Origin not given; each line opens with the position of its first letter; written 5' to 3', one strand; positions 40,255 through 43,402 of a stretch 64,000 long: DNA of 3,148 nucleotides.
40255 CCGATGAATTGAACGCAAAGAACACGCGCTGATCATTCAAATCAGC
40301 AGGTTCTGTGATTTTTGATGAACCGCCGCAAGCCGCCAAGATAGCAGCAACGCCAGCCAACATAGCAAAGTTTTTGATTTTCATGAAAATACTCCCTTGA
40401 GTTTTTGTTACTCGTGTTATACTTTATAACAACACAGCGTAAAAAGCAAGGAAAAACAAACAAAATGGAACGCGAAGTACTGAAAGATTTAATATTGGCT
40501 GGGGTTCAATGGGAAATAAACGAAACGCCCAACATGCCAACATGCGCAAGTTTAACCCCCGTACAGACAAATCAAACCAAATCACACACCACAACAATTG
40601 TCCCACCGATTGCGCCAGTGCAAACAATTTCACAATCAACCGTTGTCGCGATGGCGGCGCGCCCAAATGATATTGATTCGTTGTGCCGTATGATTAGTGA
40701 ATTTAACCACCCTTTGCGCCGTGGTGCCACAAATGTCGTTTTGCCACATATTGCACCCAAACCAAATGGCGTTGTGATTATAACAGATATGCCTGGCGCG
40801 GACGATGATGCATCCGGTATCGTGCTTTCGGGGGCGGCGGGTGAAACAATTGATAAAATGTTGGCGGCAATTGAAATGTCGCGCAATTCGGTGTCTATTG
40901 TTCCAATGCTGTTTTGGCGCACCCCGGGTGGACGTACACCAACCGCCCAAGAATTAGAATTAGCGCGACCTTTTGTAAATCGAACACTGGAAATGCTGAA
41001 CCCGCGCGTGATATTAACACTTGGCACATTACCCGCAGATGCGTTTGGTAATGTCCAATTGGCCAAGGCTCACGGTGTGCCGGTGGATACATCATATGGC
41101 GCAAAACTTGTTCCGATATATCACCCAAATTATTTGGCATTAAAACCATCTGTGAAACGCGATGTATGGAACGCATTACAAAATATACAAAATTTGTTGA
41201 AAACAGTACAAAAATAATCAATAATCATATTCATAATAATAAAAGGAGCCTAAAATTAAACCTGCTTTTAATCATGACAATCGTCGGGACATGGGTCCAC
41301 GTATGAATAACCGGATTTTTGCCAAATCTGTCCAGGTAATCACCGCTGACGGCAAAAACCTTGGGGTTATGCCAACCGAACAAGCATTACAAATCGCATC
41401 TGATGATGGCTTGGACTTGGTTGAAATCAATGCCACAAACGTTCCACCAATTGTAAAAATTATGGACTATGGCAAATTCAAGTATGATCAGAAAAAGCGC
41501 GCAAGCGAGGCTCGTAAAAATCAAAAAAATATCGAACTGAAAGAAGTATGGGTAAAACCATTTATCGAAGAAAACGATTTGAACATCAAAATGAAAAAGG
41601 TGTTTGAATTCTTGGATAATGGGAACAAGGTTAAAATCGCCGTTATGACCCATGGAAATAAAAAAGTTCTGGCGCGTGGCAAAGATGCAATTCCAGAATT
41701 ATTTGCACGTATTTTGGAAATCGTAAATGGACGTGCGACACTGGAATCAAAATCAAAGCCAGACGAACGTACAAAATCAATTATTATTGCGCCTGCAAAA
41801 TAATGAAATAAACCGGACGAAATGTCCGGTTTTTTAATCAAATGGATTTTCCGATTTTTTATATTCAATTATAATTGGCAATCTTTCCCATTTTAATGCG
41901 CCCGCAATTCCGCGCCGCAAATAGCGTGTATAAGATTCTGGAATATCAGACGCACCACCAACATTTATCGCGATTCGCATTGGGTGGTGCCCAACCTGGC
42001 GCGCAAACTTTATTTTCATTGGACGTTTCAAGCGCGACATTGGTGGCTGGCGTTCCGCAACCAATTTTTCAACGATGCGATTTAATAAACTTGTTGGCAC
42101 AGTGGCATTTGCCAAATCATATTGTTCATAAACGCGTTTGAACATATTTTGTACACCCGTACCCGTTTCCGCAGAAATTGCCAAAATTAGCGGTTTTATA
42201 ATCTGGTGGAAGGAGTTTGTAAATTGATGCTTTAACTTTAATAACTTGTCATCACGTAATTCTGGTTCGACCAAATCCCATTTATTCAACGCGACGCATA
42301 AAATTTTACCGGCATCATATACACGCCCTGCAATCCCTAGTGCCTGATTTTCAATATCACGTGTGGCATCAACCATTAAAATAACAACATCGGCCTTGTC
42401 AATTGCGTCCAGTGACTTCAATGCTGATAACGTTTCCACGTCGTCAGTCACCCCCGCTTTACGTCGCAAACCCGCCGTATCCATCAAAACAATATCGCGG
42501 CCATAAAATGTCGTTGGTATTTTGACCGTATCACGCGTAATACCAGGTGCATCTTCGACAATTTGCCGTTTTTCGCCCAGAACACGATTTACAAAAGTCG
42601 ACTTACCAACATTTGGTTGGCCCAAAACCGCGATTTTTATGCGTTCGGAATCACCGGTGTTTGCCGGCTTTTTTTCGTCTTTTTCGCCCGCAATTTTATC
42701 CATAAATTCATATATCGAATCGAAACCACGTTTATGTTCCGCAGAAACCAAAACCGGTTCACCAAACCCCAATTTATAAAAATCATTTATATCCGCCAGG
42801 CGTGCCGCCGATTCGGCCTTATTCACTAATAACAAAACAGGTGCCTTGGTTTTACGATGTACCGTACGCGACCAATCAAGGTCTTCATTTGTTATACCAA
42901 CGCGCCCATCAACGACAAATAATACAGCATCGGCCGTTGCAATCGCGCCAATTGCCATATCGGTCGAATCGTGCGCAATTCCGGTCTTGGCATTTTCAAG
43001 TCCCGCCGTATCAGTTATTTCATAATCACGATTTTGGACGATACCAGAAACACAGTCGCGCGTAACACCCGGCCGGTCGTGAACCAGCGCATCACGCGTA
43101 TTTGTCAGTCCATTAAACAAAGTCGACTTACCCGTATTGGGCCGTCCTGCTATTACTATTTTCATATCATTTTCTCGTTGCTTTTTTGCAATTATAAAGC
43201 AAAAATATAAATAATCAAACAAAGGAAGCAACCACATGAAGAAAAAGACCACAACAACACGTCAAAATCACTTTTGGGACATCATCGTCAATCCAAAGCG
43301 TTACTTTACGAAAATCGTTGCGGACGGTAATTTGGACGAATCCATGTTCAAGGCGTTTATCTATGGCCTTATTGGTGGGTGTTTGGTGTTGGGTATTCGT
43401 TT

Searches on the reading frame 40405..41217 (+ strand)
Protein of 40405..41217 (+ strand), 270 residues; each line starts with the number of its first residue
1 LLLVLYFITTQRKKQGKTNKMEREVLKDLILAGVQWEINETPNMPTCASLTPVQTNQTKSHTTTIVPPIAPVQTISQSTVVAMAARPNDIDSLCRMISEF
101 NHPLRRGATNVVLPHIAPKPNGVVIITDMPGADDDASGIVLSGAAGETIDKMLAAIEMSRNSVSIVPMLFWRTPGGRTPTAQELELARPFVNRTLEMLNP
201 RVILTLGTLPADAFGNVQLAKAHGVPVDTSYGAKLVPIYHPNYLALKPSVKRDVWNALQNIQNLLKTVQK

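Call 44: search_protein_families(library=pfam, proteins=[window:40405-41217:+], max_evalue=0.001)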
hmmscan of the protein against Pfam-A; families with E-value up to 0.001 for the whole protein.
window:40405-41217:+ (270 aa): 1 family
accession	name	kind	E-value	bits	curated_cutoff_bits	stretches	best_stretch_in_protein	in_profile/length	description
PF03167.25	UDG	-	2.8e-18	66.8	24.3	1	122-259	9-141/141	Uracil DNA glycosylase superfamily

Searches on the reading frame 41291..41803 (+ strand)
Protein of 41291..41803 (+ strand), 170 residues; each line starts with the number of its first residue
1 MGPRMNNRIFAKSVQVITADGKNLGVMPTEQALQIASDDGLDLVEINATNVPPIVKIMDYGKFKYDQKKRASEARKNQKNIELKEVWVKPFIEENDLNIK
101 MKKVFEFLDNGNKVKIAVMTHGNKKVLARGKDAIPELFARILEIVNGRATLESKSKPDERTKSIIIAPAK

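Call 72: search_protein_families(library=pfam, proteins=[window:41291-41803:+], max_evalue=0.001)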
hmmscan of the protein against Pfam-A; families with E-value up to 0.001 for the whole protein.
window:41291-41803:+ (170 aa): 2 families
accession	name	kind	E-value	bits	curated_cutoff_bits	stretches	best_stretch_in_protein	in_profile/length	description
PF05198.21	IF3_N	-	9.4e-29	99.8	26.9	1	5-74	1-70/70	Translation initiation factor IF-3, N-terminal domain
PF00707.27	IF3_C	-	3.3e-14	53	34.8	1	81-168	1-85/86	Translation initiation factor IF-3, C-terminal domain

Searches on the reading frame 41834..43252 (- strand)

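Call 17: search_protein_families(library=pfam, proteins=[window:41834-43252:-], max_evalue=0.00001)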
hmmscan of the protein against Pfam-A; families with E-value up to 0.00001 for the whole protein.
window:41834-43252:- (472 aa): 9 families
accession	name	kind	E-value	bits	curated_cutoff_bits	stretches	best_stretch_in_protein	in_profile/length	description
PF01926.29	MMR_HSR1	-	1.3e-46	157.7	21.9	2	31-145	1-113/113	50S ribosome-binding GTPase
PF02421.24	FeoB_N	-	2.3e-23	82.9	27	2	206-371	2-153/156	Ferrous iron transport protein B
PF14714.11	KH_dom-like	-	1.7e-17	63.9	27.3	1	385-465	2-81/81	KH-domain-like of EngA bacterial GTPase enzymes, C-terminal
PF00009.33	GTP_EFTU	-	8.5e-15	55.3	26.5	1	283-376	89-184/188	Elongation factor Tu GTP binding domain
PF00350.29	Dynamin_N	-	1.1e-11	45.5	27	0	207-245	1-38/168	Dynamin family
PF04548.22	AIG1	-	6.3e-08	32.6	27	0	206-301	2-97/212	AIG1 family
PF08477.19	Roc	-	5.4e-07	30.3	27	0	206-240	1-36/119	Ras of Complex, Roc, domain of DAPkinase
PF03193.22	RsgA_GTPase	-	2.7e-06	27.8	30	0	207-262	109-168/174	RsgA GTPase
PF00025.27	Arf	-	4.1e-06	26.8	22.3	0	24-149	9-128/174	ADP-ribosylation factor family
